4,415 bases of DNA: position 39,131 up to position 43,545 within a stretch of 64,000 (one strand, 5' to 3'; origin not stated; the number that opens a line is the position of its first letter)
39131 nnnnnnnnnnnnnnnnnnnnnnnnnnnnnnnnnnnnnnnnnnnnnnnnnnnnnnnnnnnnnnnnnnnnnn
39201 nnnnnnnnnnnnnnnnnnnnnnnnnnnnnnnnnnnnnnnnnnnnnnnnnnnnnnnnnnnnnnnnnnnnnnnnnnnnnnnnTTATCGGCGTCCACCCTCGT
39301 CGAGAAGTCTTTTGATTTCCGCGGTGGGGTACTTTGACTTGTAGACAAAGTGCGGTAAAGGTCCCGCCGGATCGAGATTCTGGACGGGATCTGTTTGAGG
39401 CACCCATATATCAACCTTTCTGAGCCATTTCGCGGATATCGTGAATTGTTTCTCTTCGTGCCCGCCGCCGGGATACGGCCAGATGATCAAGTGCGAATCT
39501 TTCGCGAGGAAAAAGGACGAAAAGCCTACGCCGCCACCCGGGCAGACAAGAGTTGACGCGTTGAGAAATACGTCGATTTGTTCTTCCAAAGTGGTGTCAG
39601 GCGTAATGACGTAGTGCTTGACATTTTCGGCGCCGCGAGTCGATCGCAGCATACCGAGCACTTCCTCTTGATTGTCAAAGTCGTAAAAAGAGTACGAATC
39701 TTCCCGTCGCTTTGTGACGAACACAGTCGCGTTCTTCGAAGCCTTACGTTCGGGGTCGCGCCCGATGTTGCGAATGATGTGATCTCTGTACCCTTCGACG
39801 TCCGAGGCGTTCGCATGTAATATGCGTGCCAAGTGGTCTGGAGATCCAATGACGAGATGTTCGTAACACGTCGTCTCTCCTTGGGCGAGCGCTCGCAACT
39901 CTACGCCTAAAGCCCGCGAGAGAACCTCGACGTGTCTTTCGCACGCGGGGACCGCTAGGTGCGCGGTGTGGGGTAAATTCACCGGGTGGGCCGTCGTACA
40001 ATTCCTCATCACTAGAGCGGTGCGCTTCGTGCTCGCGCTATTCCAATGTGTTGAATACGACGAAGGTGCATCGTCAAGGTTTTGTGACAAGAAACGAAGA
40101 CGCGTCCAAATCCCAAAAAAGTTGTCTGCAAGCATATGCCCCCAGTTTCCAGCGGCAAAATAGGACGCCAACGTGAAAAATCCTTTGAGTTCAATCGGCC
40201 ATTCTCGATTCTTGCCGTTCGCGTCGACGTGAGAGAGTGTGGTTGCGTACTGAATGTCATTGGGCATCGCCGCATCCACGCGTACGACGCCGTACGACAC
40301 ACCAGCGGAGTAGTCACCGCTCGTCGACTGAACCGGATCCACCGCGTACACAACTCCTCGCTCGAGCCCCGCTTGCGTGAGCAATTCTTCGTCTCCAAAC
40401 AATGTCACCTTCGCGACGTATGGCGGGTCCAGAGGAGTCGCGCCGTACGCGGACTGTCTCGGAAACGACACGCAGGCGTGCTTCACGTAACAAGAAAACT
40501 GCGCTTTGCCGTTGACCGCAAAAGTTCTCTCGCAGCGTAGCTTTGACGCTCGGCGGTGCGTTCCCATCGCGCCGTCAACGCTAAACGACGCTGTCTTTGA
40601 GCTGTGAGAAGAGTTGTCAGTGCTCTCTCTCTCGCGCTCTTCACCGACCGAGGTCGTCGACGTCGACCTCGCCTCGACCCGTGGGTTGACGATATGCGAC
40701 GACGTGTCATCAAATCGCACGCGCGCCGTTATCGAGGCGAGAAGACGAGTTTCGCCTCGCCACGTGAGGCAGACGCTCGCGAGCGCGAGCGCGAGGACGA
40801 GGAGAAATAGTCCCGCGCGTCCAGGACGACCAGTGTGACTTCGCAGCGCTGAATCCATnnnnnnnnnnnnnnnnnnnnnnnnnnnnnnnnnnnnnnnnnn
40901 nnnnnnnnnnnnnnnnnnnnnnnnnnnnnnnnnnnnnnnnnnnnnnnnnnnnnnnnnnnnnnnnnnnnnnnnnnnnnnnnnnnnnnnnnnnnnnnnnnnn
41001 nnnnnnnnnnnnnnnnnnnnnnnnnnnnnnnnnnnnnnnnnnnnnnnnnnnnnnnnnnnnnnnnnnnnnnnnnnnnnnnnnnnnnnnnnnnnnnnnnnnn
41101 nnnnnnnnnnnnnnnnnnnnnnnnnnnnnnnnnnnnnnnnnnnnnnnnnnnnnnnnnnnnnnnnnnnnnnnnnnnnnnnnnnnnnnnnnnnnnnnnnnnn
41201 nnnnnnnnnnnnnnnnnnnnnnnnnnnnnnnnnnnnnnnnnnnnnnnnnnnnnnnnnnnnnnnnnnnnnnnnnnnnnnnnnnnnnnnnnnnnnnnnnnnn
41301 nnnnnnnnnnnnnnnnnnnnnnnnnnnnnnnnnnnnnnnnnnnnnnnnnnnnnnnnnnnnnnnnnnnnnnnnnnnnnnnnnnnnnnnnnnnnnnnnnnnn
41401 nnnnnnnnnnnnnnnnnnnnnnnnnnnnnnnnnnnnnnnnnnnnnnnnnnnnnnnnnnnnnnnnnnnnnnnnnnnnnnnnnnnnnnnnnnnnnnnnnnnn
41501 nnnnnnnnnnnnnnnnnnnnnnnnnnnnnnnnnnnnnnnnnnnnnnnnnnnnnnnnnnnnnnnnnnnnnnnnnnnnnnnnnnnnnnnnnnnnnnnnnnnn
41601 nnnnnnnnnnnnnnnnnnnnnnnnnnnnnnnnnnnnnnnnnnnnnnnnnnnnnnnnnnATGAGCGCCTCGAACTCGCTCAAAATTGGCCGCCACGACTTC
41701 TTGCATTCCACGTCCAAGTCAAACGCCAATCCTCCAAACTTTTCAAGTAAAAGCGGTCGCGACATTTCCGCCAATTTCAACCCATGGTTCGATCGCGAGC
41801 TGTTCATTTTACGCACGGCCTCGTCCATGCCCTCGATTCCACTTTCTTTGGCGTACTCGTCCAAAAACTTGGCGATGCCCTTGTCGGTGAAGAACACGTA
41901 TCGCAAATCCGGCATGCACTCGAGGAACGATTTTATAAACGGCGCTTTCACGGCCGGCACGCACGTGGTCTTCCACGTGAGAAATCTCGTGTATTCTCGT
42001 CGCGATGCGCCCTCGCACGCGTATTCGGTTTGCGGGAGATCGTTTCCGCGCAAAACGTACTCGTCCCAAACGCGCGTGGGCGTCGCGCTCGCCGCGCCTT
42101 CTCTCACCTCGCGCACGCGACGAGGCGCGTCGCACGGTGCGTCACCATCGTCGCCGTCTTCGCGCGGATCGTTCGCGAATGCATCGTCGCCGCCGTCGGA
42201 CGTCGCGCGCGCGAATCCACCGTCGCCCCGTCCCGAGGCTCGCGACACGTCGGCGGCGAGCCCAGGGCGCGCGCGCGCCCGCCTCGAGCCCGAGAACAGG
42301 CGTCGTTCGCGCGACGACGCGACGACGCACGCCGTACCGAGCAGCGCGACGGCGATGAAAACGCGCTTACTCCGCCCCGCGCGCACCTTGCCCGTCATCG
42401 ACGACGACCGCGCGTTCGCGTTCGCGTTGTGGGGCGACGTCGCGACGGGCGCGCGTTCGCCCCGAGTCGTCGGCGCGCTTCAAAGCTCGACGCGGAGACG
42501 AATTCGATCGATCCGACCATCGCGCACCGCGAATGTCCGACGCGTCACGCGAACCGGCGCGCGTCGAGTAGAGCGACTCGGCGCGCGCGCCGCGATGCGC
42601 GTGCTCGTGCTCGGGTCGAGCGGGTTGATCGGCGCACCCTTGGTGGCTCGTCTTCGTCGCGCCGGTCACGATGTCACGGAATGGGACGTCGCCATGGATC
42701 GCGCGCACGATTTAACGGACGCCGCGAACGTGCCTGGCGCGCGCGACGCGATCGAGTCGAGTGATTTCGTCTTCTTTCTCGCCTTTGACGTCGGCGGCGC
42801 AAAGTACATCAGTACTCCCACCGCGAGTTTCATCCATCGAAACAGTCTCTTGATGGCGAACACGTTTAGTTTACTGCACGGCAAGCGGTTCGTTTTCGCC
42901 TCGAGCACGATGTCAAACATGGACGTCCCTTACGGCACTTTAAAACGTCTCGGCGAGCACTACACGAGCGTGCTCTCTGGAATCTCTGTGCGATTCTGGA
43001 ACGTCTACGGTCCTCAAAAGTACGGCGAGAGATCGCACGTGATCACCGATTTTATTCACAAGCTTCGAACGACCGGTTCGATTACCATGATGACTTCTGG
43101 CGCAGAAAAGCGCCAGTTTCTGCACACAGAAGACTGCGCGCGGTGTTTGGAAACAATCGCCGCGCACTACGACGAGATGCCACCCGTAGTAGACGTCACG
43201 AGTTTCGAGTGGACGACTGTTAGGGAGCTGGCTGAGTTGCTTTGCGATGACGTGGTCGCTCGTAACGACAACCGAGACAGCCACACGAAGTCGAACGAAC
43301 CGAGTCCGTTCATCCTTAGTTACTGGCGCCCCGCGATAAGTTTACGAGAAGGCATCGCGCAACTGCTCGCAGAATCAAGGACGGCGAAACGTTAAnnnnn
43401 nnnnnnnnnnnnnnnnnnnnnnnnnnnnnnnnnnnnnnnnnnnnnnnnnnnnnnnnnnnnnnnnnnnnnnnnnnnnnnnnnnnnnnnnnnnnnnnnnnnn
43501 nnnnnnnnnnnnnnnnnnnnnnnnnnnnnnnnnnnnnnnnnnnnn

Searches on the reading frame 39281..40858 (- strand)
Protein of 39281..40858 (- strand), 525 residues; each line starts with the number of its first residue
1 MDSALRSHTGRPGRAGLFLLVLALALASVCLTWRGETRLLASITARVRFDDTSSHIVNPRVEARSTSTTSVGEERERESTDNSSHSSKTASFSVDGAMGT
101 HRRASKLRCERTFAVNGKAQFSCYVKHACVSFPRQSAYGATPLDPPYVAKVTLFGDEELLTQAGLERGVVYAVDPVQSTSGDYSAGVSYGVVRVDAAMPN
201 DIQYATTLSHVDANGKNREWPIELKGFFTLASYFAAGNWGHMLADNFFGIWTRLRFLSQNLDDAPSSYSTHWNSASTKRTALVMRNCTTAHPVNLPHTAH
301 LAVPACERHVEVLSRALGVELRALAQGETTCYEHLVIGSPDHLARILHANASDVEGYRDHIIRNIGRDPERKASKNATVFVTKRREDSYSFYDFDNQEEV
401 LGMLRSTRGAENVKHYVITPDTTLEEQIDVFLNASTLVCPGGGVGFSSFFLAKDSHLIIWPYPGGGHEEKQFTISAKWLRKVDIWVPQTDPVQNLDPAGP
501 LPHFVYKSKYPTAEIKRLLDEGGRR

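Call 14: search_protein_families(library=pfam, proteins=[window:39281-40858:-], max_evalue=0.001)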
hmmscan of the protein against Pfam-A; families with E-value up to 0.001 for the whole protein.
window:39281-40858:- (525 aa): 1 family
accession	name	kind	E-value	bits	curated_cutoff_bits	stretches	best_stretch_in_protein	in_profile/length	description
PF04577.19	Glyco_transf_61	-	2.8e-05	24.8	27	1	370-457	51-136/137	Glycosyltransferase 61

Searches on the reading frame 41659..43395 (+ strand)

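Call 14: search_protein_families(library=pfam, proteins=[window:41659-43395:+], max_evalue=0.001)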
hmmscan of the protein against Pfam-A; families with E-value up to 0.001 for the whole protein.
window:41659-43395:+ (578 aa): 2 families
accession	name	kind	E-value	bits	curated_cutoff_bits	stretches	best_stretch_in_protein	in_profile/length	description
PF01370.27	Epimerase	-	5.5e-23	82.1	20.9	1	315-508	1-232/240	NAD dependent epimerase/dehydratase family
PF16363.11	GDP_Man_Dehyd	-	0.00049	20.1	27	0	439-542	173-276/332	GDP-mannose 4,6 dehydratase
